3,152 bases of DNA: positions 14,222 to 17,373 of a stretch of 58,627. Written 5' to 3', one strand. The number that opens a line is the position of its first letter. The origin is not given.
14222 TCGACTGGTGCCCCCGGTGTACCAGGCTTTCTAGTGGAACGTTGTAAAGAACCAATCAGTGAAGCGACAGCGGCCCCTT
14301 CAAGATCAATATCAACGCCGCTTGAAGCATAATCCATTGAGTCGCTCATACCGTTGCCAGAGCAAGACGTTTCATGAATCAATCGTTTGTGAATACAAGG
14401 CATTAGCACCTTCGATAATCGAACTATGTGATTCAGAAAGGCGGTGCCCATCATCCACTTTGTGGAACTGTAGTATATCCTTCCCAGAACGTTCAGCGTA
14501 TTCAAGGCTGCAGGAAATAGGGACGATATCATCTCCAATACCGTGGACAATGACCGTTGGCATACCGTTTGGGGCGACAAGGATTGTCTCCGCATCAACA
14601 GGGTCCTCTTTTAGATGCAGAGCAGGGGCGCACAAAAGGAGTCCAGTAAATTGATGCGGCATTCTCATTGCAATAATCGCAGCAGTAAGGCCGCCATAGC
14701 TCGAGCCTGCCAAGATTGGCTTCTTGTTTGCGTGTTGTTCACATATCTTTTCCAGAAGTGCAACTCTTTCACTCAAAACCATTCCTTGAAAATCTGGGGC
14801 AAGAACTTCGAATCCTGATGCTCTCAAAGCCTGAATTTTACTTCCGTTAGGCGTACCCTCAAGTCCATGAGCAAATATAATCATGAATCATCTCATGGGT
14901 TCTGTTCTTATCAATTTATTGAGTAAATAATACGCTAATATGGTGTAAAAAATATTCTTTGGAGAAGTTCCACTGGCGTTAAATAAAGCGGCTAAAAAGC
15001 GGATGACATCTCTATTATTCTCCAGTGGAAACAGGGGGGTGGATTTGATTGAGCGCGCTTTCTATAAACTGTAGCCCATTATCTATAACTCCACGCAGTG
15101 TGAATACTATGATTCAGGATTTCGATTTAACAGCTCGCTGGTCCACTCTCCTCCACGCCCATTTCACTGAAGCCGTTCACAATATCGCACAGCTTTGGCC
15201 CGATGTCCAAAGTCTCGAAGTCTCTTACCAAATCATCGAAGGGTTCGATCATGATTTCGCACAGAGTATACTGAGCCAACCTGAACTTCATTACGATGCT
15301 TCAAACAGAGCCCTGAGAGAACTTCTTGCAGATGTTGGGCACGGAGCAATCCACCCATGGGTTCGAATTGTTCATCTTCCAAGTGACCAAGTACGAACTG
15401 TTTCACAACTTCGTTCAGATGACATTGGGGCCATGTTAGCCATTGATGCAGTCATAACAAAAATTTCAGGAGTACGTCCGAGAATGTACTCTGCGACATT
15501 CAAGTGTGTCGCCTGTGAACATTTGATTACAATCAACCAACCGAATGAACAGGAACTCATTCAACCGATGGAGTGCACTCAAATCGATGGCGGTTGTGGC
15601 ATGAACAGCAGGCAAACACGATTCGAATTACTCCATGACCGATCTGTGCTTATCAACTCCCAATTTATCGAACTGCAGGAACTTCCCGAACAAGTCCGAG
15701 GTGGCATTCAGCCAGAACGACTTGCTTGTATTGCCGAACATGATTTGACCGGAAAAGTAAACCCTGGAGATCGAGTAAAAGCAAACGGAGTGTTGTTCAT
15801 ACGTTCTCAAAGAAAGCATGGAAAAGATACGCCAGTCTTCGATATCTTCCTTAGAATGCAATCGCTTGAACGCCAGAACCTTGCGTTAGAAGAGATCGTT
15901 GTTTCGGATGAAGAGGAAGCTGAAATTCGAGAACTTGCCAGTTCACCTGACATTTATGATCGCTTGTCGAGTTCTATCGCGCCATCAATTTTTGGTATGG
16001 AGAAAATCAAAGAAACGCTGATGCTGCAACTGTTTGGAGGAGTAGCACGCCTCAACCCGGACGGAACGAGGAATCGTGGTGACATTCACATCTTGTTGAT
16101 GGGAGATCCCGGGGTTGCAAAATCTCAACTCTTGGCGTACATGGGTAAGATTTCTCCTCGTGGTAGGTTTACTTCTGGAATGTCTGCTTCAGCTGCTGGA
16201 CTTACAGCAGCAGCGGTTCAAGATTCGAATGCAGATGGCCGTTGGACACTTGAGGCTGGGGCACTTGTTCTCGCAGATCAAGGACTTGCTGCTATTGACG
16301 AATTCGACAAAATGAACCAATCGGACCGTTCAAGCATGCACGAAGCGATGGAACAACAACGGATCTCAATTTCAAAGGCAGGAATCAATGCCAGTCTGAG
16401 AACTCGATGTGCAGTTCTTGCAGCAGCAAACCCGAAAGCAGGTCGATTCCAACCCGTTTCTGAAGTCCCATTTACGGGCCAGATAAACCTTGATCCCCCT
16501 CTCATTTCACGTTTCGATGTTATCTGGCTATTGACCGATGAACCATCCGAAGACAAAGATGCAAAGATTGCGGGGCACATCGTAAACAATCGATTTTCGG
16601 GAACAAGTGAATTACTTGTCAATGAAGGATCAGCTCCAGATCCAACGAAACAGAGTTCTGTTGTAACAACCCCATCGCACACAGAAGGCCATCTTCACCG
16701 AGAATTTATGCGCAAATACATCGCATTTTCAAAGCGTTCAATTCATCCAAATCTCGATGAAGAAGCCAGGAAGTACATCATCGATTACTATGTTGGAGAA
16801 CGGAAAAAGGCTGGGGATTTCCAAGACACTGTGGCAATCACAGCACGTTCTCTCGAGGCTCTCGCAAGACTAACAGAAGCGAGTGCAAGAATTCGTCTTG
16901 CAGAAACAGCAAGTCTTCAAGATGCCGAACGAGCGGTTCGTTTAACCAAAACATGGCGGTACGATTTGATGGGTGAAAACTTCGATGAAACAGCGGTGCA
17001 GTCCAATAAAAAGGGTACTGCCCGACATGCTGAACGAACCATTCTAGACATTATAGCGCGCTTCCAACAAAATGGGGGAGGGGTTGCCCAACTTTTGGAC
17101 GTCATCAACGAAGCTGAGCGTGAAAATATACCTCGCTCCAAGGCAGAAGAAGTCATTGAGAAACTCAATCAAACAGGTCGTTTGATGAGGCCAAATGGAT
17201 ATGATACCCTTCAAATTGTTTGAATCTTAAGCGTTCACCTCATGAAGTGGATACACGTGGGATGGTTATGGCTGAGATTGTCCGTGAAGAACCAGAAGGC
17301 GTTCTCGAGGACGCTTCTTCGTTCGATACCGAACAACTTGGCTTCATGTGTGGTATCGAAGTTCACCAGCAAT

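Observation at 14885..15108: ORB plus inverted mini-ORB with A/T-rich DNA directly upstream of mcm: candidate replication origin, or an Orc1-controlled mcm promoter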

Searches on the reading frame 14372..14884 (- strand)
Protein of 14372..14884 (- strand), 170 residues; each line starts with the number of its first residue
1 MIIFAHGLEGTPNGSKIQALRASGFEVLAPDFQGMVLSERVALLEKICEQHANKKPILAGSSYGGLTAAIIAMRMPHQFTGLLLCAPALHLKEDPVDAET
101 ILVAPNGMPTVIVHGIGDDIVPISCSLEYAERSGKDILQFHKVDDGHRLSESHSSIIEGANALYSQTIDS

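Call 6: search_protein_families(library=pfam, proteins=[window:14372-14884:-])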
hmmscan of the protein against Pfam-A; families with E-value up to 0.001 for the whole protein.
window:14372-14884:- (170 aa): 5 families
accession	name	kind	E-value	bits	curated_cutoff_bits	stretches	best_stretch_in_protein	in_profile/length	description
PF12146.15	Hydrolase_4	-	1.6e-11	44.4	27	1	40-94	62-116/239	Serine aminopeptidase, S33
PF00561.26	Abhydrolase_1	-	3.9e-08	33.7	25.8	1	2-90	3-104/245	alpha/beta hydrolase fold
PF12697.13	Abhydrolase_6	-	2.6e-06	28.7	26.3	1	2-104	1-96/217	Alpha/beta hydrolase family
PF00326.27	Peptidase_S9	-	1.6e-05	25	22.6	0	54-91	64-101/213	Prolyl oligopeptidase family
PF05728.18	UPF0227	-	5.4e-05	23.6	21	1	1-93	1-95/187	Uncharacterised protein family (UPF0227)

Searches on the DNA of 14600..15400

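Call 26: search_rna_families(source=window, start=14600, end=15400, threshold=evalue, max_evalue=1)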
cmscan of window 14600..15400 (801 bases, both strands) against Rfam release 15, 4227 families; matches with E-value up to 1: 1.
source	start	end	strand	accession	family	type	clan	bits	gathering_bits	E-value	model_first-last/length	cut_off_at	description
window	14912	15027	+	RF03106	RT-11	Gene; sRNA;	-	18.4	143.5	0.21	1-147/147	no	RT-11 RNA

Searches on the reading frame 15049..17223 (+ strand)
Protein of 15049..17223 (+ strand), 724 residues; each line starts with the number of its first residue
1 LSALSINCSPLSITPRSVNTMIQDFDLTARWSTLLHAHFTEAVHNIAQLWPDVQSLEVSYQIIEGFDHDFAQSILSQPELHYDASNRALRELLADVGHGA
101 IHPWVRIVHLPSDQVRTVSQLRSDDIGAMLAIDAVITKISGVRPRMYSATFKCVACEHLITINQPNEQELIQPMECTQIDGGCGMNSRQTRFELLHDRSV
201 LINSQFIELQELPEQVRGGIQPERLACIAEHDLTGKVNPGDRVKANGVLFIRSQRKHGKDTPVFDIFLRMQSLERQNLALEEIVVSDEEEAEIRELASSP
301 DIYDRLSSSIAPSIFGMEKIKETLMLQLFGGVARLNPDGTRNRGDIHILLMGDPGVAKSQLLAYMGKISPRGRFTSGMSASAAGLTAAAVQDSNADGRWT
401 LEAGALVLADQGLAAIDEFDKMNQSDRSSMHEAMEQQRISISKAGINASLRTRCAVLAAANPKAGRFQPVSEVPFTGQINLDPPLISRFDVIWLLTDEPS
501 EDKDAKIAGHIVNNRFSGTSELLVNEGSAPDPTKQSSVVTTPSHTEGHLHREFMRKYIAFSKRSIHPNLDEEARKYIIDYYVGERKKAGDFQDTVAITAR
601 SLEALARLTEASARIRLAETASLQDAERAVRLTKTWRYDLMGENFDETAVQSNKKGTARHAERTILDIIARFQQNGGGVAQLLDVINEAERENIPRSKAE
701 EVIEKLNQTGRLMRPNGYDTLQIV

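Call 6: search_protein_families(library=pfam, proteins=[window:15049-17223:+])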
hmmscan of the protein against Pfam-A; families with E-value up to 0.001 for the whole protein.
window:15049-17223:+ (724 aa): 8 families
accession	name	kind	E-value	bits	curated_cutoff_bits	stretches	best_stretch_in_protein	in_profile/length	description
PF00493.29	MCM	-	2.5e-90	302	23.3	1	290-514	2-223/224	MCM P-loop domain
PF17207.9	MCM_OB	-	1.2e-25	90.1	24.8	1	119-250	3-123/126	MCM OB domain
PF17855.7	MCM_lid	-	1.4e-22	80.4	27.4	1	552-635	1-85/87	MCM AAA-lid domain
PF01078.27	Mg_chelatase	-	1.5e-07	31.4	20.3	1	398-463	94-159/207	Magnesium chelatase, subunit ChlI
PF07726.17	AAA_3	-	2.3e-05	24.7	27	1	347-463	1-113/131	ATPase family associated with various cellular activities (AAA)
PF07728.20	AAA_5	-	8.4e-05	23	22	1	347-464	1-125/139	AAA domain (dynein-related subfamily)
PF14551.11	MCM_N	-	0.00035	21.4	24.9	1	52-96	32-76/95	MCM N-terminal domain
PF12687.12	DUF3801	-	0.00088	19.7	24.1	0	568-708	48-120/131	Protein of unknown function (DUF3801)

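Call 8: find_homologous_proteins(query=window:15109-17223:+)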
Query window:15109-17223:+ (704 aa): 7990 proteins with E <= 0.001 among 8000 candidates; the best 120 are listed.
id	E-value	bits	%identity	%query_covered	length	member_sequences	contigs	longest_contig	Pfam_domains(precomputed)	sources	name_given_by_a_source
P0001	0.0e+0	1576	100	100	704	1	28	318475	PF07726.18,PF17855.8,PF00493.30,PF01078.28,PF17207.10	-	-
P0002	0.0e+0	1576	100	100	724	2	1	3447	PF07726.18,PF17855.8,PF00493.30,PF01078.28,PF17207.10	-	-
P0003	0.0e+0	1575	100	100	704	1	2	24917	PF07726.18,PF17855.8,PF00493.30,PF01078.28,PF17207.10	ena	-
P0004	0.0e+0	1573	100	100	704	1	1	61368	PF07726.18,PF17855.8,PF00493.30,PF01078.28,PF17207.10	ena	-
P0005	0.0e+0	1540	97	100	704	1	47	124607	PF07726.18,PF17855.8,PF00493.30,PF01078.28,PF17207.10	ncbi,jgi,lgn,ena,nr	ncbi:MAG: AAA family ATPase [Candidatus Poseidoniales archaeon]|nr:MAG: AAA family ATPase [Candidatu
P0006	0.0e+0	1538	97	100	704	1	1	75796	PF07726.18,PF17855.8,PF00493.30,PF01078.28,PF17207.10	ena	-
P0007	0.0e+0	1537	97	100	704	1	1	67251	PF17855.8,PF00493.30,PF01078.28,PF17207.10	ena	-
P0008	0.0e+0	1526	97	100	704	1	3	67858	PF17855.8,PF00493.30,PF01078.28,PF17207.10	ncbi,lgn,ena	-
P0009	0.0e+0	1525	97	100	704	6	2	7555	PF17855.8,PF00493.30,PF01078.28,PF17207.10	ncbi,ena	-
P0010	0.0e+0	1524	96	100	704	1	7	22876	PF17855.8,PF00493.30,PF01078.28,PF17207.10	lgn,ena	-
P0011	0.0e+0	1522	97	100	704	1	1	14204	PF17855.8,PF00493.30,PF01078.28,PF17207.10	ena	-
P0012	0.0e+0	1506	95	100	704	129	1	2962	PF17855.8,PF00493.30,PF01078.28,PF17207.10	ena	-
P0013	0.0e+0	1504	95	100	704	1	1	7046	PF07726.18,PF17855.8,PF00493.30,PF01078.28,PF17207.10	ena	-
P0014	0.0e+0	1503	95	100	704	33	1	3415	PF07726.18,PF17855.8,PF00493.30,PF01078.28,PF17207.10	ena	-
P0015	0.0e+0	1502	95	100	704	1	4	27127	PF17855.8,PF00493.30,PF01078.28,PF17207.10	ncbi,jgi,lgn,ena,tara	tara:strand:- start:362 stop:2476 length:2115 start_codon:yes stop_codon:yes gene_type:complete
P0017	0.0e+0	1373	86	100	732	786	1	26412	PF17855.8,PF00493.30,PF01078.28,PF17207.10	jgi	-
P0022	0.0e+0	1160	73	99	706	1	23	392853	PF07726.18,PF17855.8,PF00493.30,PF01078.28,PF17207.10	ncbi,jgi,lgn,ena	-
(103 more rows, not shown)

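Call 10: find_encoding_contigs(protein=P0017, flank=4000, max_places=2)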
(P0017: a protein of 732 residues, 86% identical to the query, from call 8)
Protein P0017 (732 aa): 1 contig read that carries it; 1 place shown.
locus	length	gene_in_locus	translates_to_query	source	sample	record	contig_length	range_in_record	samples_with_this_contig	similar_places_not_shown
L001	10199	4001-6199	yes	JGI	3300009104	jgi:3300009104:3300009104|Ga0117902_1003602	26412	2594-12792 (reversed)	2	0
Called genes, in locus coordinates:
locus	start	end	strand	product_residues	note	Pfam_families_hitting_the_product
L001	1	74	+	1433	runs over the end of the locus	PF01839:FG-GAP (faint), PF13517:FG-GAP_3 (weak)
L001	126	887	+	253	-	PF09754:PAC2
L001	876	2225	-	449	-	PF02005:TRM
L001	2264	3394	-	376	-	PF00586:AIRS, PF02769:AIRS_C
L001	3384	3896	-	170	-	PF12146:Hydrolase_4 (weak), PF12697:Abhydrolase_6 (weak)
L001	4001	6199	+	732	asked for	PF17207:MCM_OB, PF00493:MCM, PF01078:Mg_chelatase (weak), PF17855:MCM_lid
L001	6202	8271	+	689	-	PF02934:GatB_N, PF02637:GatB_Yqey (weak)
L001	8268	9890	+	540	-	PF13360:PQQ_2 (weak)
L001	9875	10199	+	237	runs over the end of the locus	-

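Call 11: find_encoding_contigs(protein=P0022, flank=4000, max_places=2)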
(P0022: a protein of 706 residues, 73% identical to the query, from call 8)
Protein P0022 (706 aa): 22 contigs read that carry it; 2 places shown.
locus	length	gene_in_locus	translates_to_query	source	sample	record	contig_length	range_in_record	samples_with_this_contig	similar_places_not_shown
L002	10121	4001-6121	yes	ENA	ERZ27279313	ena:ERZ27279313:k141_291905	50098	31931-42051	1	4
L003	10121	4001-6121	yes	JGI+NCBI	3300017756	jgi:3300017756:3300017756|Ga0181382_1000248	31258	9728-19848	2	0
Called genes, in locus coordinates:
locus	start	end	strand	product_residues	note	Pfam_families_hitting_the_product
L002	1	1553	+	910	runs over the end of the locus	PF01130:CD36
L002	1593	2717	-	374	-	PF00586:AIRS, PF02769:AIRS_C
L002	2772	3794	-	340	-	PF00756:Esterase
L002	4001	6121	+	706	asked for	PF17207:MCM_OB, PF00493:MCM, PF01078:Mg_chelatase (faint), PF07726:AAA_3 (faint), PF17855:MCM_lid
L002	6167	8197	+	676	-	PF02934:GatB_N, PF02637:GatB_Yqey (weak)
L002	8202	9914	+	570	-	PF13360:PQQ_2 (weak)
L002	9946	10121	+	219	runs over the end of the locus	PF20221:DUF6580 (weak)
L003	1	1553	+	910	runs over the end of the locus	PF01130:CD36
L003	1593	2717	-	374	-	PF00586:AIRS, PF02769:AIRS_C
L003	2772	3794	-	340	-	PF00756:Esterase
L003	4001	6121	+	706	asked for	PF17207:MCM_OB, PF00493:MCM, PF01078:Mg_chelatase (faint), PF07726:AAA_3 (faint), PF17855:MCM_lid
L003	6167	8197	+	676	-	PF02934:GatB_N, PF02637:GatB_Yqey (weak)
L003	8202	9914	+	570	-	PF13360:PQQ_2 (weak)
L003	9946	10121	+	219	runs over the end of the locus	PF20221:DUF6580 (weak)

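Call 14: find_related_loci(query=window:15109-17223:+, collection=metagenome_contigs, flank=10000)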
Query window:15109-17223:+ (704 aa) in metagenome_contigs; peptide patterns used: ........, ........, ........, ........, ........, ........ (x = any residue, [..] = any of these).
282 stretches matched a pattern; 171 encode a relative of the query (tblastn E <= 1e-3); the best 80 are kept; 80 distinct loci.
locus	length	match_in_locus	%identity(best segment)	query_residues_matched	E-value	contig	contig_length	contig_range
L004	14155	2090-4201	100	1-704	0e+0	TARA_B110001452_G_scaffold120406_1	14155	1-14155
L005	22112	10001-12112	97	1-704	0e+0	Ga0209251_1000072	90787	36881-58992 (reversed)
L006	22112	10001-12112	96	1-704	0e+0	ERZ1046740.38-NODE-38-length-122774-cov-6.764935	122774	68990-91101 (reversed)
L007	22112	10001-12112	95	1-704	0e+0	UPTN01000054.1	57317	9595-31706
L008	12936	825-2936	96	1-704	0e+0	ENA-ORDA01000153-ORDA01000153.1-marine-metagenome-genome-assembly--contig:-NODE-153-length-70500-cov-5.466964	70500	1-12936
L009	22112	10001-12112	95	1-704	0e+0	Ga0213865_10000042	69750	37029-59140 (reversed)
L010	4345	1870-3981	95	1-704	0e+0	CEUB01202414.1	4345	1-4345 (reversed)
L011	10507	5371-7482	94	1-704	0e+0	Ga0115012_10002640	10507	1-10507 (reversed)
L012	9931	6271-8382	94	1-704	0e+0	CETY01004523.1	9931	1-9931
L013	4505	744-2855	87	1-704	0e+0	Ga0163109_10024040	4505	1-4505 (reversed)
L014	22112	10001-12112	86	1-704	0e+0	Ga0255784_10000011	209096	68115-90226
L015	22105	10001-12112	86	1-704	0e+0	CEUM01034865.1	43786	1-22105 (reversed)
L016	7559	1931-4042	86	1-704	0e+0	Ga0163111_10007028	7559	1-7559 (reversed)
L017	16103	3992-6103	86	1-704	0e+0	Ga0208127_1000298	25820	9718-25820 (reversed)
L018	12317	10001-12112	86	1-704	0e+0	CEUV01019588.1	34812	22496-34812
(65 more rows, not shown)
